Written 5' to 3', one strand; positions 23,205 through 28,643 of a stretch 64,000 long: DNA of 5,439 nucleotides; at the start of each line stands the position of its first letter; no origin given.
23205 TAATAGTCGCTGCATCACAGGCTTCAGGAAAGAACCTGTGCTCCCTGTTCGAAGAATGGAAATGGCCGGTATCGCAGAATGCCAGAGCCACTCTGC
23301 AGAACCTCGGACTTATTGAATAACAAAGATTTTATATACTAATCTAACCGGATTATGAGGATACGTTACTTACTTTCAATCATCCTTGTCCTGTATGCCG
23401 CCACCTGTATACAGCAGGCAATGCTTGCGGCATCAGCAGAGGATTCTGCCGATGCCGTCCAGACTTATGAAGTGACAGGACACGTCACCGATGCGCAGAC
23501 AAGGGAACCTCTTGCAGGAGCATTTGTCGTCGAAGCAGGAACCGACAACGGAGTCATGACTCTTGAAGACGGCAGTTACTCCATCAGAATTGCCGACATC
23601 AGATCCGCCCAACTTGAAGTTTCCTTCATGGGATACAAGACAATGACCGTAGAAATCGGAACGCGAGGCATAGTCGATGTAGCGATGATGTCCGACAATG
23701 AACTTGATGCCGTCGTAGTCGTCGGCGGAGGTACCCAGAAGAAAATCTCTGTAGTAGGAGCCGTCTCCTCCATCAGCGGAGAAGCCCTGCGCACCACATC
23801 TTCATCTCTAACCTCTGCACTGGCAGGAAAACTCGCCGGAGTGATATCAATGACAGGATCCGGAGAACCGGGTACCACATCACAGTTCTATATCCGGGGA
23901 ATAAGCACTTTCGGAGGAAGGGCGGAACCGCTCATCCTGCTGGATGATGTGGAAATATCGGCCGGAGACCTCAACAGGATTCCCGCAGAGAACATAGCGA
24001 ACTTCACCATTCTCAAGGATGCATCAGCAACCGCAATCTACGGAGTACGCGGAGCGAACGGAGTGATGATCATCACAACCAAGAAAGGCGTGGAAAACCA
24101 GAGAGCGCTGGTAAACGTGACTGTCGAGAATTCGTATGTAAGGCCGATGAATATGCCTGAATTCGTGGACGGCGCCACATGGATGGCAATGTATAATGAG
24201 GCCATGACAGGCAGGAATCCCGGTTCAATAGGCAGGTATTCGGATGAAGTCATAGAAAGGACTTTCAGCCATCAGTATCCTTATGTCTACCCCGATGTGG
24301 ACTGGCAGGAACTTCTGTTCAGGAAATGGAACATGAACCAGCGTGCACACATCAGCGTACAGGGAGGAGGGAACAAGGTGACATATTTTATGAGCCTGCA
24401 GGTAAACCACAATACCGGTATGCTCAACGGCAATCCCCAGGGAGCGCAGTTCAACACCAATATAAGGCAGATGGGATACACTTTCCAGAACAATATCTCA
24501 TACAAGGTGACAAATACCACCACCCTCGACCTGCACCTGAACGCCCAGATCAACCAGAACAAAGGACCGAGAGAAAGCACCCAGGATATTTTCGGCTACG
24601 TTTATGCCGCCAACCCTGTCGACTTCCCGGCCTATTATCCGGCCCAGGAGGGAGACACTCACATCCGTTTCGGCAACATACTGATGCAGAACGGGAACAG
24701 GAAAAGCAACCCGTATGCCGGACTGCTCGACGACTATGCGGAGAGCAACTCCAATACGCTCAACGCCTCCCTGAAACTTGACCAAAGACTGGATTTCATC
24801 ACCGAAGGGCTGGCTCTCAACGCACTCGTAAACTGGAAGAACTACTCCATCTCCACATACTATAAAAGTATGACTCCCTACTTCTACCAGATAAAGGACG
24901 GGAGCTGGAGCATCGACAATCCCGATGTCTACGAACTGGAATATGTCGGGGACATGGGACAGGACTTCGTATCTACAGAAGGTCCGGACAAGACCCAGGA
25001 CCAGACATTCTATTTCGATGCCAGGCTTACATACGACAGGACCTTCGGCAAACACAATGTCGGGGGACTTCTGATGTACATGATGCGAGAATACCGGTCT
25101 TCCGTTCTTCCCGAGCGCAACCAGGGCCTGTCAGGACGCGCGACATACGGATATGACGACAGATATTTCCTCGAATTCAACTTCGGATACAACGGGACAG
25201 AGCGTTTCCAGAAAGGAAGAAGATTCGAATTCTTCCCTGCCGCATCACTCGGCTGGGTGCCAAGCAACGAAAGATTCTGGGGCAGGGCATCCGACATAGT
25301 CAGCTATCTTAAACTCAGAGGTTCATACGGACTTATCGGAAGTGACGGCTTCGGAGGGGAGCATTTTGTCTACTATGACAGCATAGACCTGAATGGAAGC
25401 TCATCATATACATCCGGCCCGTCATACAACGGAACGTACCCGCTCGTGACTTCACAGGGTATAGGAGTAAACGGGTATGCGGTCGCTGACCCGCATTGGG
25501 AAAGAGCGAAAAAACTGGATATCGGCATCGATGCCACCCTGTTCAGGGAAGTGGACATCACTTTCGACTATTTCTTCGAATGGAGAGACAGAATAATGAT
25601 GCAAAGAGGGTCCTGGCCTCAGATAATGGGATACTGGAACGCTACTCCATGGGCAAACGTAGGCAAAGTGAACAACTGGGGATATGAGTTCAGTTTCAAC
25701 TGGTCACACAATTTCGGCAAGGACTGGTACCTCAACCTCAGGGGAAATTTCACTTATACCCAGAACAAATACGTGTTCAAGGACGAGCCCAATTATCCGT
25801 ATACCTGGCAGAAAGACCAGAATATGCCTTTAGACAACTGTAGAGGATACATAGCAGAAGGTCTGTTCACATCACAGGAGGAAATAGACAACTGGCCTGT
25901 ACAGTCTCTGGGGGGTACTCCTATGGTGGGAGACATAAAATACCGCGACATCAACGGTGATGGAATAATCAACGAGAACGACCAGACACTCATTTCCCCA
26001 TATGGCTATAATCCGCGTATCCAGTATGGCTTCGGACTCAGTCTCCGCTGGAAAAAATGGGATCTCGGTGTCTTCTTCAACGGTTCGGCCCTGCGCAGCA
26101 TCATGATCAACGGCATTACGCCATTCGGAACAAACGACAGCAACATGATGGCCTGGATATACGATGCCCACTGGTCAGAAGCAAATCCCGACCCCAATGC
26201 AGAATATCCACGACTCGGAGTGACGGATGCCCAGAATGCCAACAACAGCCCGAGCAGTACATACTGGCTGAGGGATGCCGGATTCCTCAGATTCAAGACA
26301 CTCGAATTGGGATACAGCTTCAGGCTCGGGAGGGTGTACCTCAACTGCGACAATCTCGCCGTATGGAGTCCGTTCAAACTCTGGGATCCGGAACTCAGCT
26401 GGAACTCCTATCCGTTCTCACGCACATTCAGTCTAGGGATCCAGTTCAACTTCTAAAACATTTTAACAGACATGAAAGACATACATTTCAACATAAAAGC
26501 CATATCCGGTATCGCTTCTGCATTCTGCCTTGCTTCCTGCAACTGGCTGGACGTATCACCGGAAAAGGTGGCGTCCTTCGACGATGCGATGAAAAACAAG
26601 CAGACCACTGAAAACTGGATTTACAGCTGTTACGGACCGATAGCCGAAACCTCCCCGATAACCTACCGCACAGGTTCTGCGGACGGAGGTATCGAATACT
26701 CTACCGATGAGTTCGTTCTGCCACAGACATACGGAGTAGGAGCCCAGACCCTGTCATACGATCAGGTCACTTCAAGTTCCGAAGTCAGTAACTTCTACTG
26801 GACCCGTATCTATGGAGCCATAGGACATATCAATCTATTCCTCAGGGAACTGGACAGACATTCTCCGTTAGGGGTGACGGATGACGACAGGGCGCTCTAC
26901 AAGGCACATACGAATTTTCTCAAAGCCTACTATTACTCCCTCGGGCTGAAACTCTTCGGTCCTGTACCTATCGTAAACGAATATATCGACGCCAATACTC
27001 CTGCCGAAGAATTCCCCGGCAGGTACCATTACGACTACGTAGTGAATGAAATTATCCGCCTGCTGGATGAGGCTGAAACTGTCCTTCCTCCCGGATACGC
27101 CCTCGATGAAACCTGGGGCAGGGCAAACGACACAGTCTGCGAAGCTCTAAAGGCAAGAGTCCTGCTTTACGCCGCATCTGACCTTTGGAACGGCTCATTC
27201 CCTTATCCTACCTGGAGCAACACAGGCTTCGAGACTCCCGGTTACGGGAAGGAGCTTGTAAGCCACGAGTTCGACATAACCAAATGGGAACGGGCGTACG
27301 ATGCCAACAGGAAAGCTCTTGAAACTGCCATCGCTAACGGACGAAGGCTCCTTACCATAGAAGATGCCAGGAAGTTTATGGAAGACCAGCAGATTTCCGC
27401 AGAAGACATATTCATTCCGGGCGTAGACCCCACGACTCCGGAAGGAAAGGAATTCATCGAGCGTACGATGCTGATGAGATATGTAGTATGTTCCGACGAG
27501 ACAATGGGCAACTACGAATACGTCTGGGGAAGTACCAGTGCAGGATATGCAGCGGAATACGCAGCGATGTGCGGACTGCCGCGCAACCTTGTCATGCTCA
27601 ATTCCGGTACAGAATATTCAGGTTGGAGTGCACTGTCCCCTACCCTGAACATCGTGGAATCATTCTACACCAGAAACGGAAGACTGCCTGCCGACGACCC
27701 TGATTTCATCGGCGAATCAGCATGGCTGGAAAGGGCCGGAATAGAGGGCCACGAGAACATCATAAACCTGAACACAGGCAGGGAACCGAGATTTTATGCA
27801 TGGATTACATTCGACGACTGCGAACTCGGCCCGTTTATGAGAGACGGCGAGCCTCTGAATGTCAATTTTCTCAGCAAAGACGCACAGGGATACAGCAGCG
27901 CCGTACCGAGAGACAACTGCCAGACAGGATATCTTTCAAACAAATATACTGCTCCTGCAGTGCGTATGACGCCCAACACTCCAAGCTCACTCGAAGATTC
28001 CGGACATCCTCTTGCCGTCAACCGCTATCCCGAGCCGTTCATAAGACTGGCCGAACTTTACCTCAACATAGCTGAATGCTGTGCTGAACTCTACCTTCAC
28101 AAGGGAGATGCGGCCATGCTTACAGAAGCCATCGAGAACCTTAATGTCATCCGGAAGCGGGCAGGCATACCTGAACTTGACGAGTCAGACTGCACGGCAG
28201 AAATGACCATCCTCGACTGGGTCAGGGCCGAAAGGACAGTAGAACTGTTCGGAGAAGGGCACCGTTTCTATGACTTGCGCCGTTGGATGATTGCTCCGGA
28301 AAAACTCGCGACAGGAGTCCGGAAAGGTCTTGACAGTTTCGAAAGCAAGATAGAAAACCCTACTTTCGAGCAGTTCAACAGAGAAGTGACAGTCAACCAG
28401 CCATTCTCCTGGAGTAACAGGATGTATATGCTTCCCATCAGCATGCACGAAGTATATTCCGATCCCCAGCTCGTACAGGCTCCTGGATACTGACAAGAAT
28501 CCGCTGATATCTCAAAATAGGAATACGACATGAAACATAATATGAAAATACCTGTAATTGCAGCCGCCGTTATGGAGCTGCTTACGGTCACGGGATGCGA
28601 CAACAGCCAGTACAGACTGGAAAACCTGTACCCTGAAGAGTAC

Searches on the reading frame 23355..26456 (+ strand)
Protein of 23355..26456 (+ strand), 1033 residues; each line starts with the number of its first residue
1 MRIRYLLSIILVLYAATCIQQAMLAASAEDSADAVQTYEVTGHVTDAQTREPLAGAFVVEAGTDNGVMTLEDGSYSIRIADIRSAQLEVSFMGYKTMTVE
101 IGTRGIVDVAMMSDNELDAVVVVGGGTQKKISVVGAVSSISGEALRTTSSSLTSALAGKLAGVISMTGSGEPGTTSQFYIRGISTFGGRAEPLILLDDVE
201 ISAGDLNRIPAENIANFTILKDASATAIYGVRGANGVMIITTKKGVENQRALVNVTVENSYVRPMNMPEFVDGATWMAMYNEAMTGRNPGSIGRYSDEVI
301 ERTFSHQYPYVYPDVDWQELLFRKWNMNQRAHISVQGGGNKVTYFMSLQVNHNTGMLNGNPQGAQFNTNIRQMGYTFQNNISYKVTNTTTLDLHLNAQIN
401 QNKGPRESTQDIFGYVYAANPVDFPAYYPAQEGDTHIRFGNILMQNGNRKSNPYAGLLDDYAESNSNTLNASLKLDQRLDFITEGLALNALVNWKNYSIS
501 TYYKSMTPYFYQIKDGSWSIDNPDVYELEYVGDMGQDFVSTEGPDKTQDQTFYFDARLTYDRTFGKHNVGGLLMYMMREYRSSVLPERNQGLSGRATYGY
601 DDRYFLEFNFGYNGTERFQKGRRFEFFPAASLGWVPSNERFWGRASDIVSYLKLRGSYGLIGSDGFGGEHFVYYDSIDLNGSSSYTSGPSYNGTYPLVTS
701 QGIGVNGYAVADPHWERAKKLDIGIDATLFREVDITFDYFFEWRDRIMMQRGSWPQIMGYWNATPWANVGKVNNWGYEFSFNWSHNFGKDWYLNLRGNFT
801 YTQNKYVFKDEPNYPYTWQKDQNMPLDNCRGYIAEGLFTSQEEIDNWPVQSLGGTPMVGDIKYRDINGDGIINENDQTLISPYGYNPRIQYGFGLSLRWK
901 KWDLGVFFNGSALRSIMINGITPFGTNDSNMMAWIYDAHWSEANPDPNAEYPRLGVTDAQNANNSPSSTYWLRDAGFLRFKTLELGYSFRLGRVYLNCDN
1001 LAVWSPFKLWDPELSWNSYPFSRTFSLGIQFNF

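Call 19: search_protein_families(library=pfam, proteins=[window:23355-26456:+], max_evalue=0.001)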
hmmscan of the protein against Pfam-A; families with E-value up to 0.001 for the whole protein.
window:23355-26456:+ (1033 aa): 3 families
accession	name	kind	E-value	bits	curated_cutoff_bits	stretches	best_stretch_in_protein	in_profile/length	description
PF07715.20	Plug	-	9.7e-16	58.6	23.9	1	130-237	2-107/107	TonB-dependent Receptor Plug Domain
PF13715.12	CarbopepD_reg_2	-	8e-15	55.1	32.2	1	40-122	1-88/88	CarboxypepD_reg-like domain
PF13620.12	CarboxypepD_reg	-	1.1e-07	32.5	32.3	1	40-100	2-65/82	Carboxypeptidase regulatory-like domain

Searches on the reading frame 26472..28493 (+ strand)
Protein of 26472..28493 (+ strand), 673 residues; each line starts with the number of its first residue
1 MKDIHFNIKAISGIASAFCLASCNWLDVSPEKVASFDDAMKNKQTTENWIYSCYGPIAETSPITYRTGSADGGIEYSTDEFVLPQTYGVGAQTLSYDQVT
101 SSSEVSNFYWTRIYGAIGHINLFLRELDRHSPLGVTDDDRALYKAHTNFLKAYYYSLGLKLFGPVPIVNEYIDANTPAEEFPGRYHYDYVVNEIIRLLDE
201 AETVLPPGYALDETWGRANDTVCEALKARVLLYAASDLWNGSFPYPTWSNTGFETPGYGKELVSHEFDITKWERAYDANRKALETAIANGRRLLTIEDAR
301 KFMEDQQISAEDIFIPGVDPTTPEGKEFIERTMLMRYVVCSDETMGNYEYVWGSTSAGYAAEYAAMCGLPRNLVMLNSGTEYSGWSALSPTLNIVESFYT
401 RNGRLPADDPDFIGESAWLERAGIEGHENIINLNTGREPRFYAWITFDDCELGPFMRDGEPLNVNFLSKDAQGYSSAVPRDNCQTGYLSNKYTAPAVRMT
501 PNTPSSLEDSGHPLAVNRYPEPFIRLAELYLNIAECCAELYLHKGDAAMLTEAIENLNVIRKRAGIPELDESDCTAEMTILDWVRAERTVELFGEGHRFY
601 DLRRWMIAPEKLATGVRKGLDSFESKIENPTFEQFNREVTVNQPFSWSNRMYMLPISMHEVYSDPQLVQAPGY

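Call 19: search_protein_families(library=pfam, proteins=[window:26472-28493:+], max_evalue=0.001)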
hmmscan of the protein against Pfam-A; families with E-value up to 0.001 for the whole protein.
window:26472-28493:+ (673 aa): 2 families
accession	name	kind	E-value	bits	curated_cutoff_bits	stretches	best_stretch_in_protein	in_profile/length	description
PF07980.17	SusD_RagB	-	1e-49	170.2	23.1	1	377-673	32-297/297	SusD family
PF14322.12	SusD-like_3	-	7.7e-11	43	27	1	25-232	2-191/191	Starch-binding associating with outer membrane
